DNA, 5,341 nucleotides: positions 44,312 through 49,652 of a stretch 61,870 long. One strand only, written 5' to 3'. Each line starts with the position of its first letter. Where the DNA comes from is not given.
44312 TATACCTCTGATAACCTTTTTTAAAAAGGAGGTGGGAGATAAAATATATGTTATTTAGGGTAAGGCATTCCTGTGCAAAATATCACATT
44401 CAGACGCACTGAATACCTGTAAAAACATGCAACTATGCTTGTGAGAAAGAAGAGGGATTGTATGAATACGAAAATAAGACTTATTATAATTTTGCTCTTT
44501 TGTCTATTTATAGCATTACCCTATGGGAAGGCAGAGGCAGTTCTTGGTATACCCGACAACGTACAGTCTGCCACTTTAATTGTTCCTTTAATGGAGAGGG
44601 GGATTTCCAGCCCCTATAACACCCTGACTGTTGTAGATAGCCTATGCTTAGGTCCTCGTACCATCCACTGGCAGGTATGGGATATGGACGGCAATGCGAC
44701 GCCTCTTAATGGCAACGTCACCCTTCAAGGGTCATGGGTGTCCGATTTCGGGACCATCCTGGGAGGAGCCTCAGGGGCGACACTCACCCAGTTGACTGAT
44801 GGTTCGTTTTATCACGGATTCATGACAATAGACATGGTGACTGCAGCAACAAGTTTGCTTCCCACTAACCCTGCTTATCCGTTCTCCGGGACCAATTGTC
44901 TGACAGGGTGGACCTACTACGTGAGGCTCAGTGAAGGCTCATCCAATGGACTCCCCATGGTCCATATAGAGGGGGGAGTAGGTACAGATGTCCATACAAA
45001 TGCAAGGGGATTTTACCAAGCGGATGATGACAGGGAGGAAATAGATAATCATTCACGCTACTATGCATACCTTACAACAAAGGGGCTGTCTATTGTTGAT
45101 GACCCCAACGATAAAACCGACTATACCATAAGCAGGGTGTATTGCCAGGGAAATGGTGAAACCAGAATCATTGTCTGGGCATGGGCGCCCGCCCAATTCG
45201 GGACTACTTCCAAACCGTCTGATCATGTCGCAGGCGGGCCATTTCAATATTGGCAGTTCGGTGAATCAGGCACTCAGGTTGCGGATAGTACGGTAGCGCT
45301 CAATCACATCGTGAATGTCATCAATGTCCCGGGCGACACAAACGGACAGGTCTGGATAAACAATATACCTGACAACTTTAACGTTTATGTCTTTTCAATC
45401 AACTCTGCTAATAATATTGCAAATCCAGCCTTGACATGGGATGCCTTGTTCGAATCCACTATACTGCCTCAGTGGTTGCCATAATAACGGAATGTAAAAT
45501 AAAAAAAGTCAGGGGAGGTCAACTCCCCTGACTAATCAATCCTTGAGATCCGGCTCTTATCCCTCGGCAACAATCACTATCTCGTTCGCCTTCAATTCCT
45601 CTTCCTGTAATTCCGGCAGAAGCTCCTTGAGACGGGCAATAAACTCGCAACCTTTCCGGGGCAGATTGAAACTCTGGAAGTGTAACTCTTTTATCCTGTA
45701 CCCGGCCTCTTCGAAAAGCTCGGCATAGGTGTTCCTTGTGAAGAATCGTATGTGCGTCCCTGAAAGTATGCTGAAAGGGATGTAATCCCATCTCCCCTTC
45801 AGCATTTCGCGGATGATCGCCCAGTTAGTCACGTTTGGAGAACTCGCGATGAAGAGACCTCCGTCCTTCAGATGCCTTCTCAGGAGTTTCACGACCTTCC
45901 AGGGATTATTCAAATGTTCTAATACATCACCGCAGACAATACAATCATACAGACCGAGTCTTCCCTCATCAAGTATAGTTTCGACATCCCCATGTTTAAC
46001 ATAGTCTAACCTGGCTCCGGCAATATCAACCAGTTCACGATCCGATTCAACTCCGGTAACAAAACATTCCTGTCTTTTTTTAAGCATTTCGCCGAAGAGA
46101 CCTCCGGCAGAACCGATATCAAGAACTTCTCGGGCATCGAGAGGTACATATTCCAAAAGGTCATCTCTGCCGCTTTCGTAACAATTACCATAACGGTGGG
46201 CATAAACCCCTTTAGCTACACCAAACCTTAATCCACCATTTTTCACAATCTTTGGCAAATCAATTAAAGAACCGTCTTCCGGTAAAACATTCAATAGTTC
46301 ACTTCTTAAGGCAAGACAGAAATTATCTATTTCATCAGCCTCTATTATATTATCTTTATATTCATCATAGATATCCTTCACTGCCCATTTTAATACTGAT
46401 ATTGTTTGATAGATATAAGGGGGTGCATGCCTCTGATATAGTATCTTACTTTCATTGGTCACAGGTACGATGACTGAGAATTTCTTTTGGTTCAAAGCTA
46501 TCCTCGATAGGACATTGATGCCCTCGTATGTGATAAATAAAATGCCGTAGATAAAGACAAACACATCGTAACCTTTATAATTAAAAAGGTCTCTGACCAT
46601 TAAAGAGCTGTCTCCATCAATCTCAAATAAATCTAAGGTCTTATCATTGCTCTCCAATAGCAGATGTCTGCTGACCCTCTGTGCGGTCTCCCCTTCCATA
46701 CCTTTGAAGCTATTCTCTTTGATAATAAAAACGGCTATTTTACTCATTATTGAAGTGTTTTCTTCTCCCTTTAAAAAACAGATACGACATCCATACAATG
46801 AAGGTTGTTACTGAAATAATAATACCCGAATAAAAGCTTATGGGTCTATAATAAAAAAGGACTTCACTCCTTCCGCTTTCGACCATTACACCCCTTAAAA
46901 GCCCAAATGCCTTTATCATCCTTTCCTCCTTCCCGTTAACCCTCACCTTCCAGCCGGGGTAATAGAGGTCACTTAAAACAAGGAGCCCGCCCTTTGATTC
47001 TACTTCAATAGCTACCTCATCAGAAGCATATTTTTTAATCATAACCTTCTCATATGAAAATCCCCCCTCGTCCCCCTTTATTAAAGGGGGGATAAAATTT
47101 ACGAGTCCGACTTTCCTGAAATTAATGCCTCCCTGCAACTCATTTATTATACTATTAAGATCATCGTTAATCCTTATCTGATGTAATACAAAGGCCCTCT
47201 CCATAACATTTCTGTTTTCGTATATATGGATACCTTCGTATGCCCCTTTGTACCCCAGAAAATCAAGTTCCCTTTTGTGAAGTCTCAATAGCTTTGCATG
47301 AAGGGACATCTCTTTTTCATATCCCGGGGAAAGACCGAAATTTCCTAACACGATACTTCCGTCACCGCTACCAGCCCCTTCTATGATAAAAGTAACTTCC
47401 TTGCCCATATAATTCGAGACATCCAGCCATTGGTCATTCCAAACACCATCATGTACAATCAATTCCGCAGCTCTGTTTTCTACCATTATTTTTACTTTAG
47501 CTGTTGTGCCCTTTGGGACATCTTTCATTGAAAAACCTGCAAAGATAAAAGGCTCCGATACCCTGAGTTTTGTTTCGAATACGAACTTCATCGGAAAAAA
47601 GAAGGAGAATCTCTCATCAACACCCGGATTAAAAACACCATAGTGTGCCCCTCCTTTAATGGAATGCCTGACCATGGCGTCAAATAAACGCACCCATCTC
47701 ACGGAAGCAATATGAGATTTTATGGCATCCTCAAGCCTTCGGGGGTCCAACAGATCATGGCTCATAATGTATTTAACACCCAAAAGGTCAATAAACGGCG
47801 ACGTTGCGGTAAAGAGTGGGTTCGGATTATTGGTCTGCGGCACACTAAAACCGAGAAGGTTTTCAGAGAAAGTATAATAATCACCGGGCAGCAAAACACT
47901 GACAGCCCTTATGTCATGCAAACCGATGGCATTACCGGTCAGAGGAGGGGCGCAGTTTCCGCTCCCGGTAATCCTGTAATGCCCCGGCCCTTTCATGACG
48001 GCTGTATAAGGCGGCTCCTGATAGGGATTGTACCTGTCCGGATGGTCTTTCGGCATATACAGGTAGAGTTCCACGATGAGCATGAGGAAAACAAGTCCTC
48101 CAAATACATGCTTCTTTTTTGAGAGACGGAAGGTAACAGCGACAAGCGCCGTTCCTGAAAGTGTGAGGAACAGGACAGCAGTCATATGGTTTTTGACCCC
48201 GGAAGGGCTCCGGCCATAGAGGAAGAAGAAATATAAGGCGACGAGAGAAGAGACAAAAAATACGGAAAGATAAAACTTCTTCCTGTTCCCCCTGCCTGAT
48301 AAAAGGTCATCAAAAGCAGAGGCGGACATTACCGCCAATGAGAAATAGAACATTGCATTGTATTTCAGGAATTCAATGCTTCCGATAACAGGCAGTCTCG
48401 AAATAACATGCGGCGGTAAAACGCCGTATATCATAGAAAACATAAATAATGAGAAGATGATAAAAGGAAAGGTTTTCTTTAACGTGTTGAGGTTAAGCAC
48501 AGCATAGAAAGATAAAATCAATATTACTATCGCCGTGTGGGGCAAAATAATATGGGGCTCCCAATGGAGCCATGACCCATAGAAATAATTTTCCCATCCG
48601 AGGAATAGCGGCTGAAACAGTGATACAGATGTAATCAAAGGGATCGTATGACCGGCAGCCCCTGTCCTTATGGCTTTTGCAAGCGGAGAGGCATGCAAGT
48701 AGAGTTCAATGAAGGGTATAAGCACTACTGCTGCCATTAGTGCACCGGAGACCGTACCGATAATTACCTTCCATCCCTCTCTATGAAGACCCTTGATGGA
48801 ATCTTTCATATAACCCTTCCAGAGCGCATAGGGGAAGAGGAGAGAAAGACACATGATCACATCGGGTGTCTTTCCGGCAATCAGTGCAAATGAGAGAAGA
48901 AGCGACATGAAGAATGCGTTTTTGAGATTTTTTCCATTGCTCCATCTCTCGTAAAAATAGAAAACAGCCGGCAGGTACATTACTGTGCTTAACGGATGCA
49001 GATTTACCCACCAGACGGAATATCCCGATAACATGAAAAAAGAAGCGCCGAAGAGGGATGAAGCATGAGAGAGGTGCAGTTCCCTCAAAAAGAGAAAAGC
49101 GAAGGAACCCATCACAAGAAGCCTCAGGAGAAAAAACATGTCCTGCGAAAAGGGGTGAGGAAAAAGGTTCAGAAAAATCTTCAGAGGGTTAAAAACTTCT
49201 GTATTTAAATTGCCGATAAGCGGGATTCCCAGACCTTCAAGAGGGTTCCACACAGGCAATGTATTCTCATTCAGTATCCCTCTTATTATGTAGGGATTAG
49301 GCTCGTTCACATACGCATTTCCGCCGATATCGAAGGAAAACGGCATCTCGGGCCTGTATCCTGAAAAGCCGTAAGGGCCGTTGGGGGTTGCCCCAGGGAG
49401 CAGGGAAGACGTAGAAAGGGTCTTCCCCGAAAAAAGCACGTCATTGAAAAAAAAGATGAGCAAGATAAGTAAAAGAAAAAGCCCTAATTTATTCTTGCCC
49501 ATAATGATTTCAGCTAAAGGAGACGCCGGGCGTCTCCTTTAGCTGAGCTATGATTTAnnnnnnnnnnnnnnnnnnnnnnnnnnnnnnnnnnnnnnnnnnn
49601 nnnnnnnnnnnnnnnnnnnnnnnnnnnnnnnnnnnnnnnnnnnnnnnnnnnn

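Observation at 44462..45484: Unrecognised family of secreted proteins with a conserved mature N-terminus (paralog A; partner at 52717-53844)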

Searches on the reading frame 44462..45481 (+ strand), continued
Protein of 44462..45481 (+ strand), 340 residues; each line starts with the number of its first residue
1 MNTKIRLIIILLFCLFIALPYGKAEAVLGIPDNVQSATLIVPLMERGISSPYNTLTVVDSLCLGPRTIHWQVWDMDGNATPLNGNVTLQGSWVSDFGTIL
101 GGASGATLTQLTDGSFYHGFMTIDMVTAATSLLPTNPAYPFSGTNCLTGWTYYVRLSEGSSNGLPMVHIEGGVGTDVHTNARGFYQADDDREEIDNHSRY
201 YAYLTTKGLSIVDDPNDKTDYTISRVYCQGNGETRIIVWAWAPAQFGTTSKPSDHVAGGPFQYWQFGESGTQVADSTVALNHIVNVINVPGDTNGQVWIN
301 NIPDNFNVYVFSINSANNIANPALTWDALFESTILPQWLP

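Call 63: fold_search(model_id=the predicted structure, library=viral)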
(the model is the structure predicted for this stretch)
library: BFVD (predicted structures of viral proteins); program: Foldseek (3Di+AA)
matches with E <= 10: 1264; with E <= 0.001: 7
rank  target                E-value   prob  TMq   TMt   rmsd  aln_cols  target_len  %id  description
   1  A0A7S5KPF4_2          5.1e-05  0.33  0.12  0.04  34.9       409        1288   10  Host specificity protein J [Bacteriophage DSS3_VP1]
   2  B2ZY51                8.8e-05  0.87  0.21  0.07  23.6       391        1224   10  Peptidase S74 domain-containing protein [Ralstonia phage phiRSL1]
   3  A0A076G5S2            1.9e-04  0.30  0.13  0.06  28.4       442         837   11  Bacterial Ig domain-containing protein [Listeria phage LMTA-34]
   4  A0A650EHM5            3.7e-04  0.51  0.15  0.12  32.8       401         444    7  (no name in the UniProt tables at hand)
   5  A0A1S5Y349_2          6.0e-04  0.54  0.16  0.09  17.5       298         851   11  DUF2341-containing protein [uncultured archaeal virus]
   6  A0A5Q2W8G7            8.9e-04  0.60  0.22  0.11  33.8       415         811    9  (no name in the UniProt tables at hand)
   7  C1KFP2                9.9e-04  0.60  0.19  0.13  21.6       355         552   10  Uncharacterized protein [Lactobacillus phage Lb338-1]
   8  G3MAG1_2              1.3e-03  0.35  0.16  0.06  18.5       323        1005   10  Gp420 [Bacillus phage G]
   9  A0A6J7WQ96            1.4e-03  0.20  0.14  0.08  24.6       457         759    9  CBM-cenC domain-containing protein [uncultured Caudovirales phage]
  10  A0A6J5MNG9            1.5e-03  0.54  0.20  0.19  16.6       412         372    8  Uncharacterized protein [uncultured Caudovirales phage]
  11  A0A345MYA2            1.5e-03  0.33  0.16  0.13  19.9       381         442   10  (no name in the UniProt tables at hand)
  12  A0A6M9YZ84            1.5e-03  0.13  0.12  0.04  35.9       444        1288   11  (no name in the UniProt tables at hand)
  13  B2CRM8                1.5e-03  0.47  0.17  0.15  19.3       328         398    7  Uncharacterized protein [Betalipothrixvirus uzonense]
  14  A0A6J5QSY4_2          1.5e-03  0.41  0.17  0.06  23.1       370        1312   11  Carbohydrate-binding, CenC-like [uncultured Caudovirales phage]
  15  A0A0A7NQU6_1          1.6e-03  0.21  0.15  0.06  22.9       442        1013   13  ILEI/PANDER domain-containing protein [Lactobacillus phage LfeInf]
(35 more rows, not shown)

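Call 74: search_protein_families(library=ncbifam, alignment_id=A4, max_evalue=0.01)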
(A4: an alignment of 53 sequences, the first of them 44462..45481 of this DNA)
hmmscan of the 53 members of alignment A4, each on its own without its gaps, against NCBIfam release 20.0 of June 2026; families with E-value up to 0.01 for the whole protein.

A. member 1, window:44462-45481:+ (340 aa): 0 families

B. families by the number of members that match (of 53 scanned): 1 family
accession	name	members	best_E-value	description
NF033802.1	AimP_fam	3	0.0079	lysogeny pheromone AimP family peptide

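Call 76: search_solved_structures(query=A3, max_evalue=10)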
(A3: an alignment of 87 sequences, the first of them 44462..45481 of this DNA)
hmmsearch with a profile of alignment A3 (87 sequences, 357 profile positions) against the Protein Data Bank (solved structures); distinct sequences matched with E-value up to 10: 5.
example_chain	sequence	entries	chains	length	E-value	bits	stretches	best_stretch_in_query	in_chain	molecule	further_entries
7wjy_C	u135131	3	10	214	0.47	12.8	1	54-160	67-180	6m6 light chain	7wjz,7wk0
3piq_L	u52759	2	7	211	0.62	12.4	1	55-160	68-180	Human monoclonal antibody 2909 Fab light chain | 2909 Light Chain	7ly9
4hkb_N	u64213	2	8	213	0.71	12.2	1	52-160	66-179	CH67 light chain | CH67:1203d4 FAB light chain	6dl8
4hkx_B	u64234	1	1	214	0.72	12.2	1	52-160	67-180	CH67 light chain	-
9azt_L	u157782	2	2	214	0.72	12.2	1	52-160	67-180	CH67 Fab light chain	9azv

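Call 77: search_solved_structures(query=A4, max_evalue=10)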
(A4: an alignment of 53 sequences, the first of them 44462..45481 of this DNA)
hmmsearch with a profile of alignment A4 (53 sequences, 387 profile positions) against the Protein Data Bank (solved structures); distinct sequences matched with E-value up to 10: 0.

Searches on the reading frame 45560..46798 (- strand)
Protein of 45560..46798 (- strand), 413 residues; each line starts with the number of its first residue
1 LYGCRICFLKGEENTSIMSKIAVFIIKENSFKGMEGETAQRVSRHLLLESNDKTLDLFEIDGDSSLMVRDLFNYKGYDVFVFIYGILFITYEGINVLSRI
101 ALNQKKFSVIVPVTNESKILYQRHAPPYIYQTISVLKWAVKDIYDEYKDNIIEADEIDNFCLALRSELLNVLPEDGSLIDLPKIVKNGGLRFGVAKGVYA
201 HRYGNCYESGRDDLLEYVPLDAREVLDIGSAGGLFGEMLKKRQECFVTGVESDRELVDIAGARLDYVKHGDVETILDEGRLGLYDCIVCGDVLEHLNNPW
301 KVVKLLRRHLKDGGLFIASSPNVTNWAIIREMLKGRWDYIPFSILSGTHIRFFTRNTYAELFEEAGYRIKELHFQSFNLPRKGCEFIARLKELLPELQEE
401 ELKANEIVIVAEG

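Call 15: search_protein_families(library=pfam, proteins=[window:45560-46798:-], max_evalue=0.001)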
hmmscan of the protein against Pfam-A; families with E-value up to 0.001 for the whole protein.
window:45560-46798:- (413 aa): 6 families
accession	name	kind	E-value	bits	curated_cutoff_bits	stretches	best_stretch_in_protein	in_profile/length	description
PF13489.12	Methyltransf_23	-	1.7e-20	73.8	27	1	211-370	13-162/164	Methyltransferase domain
PF08241.18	Methyltransf_11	-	2.3e-10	41.4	21.2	1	226-317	1-94/95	Methyltransferase domain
PF08242.18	Methyltransf_12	-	3.9e-10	40.8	30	1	226-316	1-98/98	Methyltransferase domain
PF07021.18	MetW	-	3.6e-09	37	21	1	216-371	9-164/193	Methionine biosynthesis protein MetW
PF13649.12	Methyltransf_25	-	1.8e-08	35.4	27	1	225-314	1-97/97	Methyltransferase domain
PF13847.12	Methyltransf_31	-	1.9e-07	31.3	27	1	223-365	5-144/145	Methyltransferase domain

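Call 50: search_protein_families(library=ncbifam, proteins=[window:45560-46798:-], max_evalue=0.001)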
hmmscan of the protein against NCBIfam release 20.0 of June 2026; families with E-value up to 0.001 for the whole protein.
window:45560-46798:- (413 aa): 6 families
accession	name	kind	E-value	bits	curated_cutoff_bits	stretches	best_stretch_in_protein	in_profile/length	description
TIGR01983.1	UbiG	equivalog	1.6e-12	47.3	102.95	1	219-379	47-212/228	bifunctional 2-polyprenyl-6-hydroxyphenol methylase/3-demethylubiquinol 3-O-methyltransferase UbiG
TIGR02081.1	metW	equivalog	5.7e-10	39.1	189.5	1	222-372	14-165/194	methionine biosynthesis protein MetW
TIGR04345.1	ovoA_Cterm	equivalog_domain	3.3e-05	23.6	170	1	281-322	132-173/242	putative 4-mercaptohistidine N1-methyltransferase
NF045667.1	MTase_DVU1556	equivalog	3.5e-05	23.4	155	1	222-319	23-120/213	DVU_1556 family methyltransferase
TIGR02072.1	BioC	equivalog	4.4e-05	23.4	184.95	1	219-364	32-169/244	malonyl-ACP O-methyltransferase BioC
NF043040.1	corrin_prot_MT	hypoth_equivalog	0.0003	20.3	180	1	211-318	31-147/216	corrinoid protein-associated methyltransferase CpaM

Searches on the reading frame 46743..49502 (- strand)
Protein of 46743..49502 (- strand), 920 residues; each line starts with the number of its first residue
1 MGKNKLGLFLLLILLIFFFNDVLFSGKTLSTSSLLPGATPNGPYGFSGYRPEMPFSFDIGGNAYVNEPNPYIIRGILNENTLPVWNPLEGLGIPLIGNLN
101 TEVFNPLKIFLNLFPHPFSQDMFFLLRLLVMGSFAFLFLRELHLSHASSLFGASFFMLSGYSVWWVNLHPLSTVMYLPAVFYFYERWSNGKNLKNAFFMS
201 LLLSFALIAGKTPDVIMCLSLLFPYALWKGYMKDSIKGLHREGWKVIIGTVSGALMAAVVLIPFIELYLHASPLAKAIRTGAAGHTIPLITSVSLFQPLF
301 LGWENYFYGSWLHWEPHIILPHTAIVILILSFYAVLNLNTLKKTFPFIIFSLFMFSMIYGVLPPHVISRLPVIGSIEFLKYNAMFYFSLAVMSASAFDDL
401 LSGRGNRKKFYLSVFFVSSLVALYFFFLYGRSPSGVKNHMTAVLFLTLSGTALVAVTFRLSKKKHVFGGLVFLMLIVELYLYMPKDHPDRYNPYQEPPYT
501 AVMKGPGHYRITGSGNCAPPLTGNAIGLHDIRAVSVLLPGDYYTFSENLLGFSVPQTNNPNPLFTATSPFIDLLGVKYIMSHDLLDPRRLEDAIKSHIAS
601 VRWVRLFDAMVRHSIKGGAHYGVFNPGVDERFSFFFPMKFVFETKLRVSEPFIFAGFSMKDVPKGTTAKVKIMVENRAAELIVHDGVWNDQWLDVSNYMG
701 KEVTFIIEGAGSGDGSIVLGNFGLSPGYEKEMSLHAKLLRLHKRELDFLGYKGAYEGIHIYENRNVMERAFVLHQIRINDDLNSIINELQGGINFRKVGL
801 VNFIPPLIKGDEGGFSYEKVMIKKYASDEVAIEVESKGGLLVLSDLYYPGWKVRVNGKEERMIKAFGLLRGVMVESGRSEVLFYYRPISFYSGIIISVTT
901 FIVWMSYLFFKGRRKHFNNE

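Call 15: search_protein_families(library=pfam, proteins=[window:46743-49502:-], max_evalue=0.001)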
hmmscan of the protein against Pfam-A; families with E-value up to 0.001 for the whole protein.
window:46743-49502:- (920 aa): 1 family
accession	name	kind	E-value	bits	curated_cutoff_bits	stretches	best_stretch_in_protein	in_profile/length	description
PF09586.16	YfhO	-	2.3e-09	36.6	28.5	1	819-897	755-835/835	Bacterial membrane protein YfhO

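Call 50: search_protein_families(library=ncbifam, proteins=[window:46743-49502:-], max_evalue=0.001)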
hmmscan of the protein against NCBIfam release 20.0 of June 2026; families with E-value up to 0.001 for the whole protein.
window:46743-49502:- (920 aa): 1 family
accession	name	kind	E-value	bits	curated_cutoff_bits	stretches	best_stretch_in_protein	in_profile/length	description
NF047589.1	GlcsyltransPgfM1Strep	equivalog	0.00035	18.7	1400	1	836-904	879-947/955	glycosyltransferase PgfM1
